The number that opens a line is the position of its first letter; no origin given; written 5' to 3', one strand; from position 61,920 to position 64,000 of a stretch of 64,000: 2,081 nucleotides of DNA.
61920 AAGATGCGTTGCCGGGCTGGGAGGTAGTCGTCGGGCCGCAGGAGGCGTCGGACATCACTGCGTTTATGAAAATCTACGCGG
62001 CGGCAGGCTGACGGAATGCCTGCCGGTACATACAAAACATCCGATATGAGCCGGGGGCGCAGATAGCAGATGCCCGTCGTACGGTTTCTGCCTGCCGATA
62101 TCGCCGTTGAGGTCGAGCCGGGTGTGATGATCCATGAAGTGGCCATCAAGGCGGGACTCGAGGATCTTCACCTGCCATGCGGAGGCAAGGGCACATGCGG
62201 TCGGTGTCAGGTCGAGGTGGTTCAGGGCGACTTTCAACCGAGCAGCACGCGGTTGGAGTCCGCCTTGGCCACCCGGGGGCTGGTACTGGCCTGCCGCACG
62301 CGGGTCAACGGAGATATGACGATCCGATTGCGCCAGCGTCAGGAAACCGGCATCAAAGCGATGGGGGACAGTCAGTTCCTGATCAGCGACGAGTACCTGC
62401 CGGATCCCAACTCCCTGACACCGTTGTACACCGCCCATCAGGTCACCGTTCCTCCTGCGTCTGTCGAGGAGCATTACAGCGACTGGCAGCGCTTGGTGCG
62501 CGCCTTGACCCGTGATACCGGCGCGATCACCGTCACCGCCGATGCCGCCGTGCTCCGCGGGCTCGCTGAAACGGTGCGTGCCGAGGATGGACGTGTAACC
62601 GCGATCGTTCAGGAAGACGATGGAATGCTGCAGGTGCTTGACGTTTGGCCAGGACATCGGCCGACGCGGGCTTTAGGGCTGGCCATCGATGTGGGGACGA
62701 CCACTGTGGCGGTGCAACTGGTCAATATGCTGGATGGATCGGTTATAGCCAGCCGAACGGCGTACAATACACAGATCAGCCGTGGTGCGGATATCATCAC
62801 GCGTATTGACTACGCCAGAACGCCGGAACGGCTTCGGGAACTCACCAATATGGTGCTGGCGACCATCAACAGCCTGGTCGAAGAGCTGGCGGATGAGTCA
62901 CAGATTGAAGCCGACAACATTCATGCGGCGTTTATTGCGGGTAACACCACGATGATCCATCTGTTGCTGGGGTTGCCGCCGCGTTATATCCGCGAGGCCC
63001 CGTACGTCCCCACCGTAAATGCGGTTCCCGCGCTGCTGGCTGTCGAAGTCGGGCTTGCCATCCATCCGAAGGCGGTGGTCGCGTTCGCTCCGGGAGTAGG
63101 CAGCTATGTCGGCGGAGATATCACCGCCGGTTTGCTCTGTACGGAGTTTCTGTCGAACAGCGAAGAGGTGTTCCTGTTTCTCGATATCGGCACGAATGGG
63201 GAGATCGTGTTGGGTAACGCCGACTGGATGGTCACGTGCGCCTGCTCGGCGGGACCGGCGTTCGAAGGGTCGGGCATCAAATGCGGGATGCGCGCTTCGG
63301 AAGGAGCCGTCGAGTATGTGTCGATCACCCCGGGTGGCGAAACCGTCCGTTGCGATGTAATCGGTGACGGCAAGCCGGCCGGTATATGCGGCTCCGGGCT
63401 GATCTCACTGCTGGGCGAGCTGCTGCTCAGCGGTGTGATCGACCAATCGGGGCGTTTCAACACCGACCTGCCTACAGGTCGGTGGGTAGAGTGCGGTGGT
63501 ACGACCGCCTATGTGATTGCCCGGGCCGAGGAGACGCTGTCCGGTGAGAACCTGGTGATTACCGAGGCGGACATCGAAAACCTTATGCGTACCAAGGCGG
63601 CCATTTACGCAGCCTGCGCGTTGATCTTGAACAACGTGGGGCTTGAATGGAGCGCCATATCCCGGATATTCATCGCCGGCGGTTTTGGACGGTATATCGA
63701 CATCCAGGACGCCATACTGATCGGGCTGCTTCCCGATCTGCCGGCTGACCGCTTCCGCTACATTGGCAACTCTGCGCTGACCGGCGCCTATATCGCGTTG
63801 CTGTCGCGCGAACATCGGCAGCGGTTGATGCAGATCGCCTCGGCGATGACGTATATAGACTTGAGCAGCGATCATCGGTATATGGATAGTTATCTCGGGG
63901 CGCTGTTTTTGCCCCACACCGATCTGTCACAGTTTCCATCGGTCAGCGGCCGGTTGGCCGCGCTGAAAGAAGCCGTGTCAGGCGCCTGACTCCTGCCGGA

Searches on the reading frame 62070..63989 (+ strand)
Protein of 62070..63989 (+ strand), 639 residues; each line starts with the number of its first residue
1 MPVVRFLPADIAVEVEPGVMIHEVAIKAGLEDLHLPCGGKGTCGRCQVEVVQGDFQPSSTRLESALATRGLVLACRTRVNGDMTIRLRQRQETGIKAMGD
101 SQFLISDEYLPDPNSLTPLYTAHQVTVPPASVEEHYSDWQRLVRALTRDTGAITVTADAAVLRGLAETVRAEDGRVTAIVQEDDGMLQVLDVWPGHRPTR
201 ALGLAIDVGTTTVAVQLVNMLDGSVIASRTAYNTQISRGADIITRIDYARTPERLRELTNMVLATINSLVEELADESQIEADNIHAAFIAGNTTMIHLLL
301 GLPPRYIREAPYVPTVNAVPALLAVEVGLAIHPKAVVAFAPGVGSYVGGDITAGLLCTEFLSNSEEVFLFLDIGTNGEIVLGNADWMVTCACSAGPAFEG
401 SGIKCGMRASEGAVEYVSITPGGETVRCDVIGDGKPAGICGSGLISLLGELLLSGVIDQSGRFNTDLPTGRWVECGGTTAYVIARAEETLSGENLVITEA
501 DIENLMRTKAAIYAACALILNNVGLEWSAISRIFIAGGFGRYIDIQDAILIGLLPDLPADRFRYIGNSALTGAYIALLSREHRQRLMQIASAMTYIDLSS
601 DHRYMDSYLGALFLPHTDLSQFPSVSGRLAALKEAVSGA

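Call 10: search_protein_families(library=pfam, proteins=[window:62070-63989:+])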
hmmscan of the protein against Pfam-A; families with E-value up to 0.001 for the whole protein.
window:62070-63989:+ (639 aa): 4 families
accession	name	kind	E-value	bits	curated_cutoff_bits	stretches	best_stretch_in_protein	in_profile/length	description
PF14574.11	RACo_C_ter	-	2e-101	338.9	27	1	366-625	1-260/261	C-terminal domain of RACo the ASKHA domain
PF17651.6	Raco_middle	-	6.2e-55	185.7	26.8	1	202-360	1-160/163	RACo middle region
PF17650.6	RACo_linker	-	1.2e-17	63.9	26.2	1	116-196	8-83/86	RACo linker region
PF00111.32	Fer2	-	1.4e-09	38.2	21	1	10-79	7-76/77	2Fe-2S iron-sulfur cluster binding domain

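Call 60: find_encoding_contigs(protein=window:62070-63989:+, flank=10000, max_places=3)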
Protein window:62070-63989:+ (639 aa): 1 contig read that carries it; 1 place shown.
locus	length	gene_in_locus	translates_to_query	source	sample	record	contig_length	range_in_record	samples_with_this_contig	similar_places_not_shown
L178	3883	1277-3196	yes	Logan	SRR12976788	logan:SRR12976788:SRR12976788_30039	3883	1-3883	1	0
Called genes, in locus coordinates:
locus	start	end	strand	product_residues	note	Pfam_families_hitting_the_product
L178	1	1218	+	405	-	?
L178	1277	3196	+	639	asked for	PF00111:Fer2, PF17650:RACo_linker, PF17651:Raco_middle, PF14574:RACo_C_ter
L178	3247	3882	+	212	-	?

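Call 61: search_protein_families(library=pfam, proteins=[L178:3247-3882:+], max_evalue=0.01)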
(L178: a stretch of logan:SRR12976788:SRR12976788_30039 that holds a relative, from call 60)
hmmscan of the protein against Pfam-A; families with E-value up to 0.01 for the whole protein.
L178:3247-3882:+ (212 aa): 1 family
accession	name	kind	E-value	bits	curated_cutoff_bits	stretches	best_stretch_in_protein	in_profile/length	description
PF02574.22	S-methyl_trans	-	1.7e-48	166.4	22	1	14-211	1-205/283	Homocysteine S-methyltransferase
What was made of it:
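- Tried and rejected: It shows that a homocysteine-S-methyltransferase-domain gene follows RACo, with no regulator (calls 60, 61).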
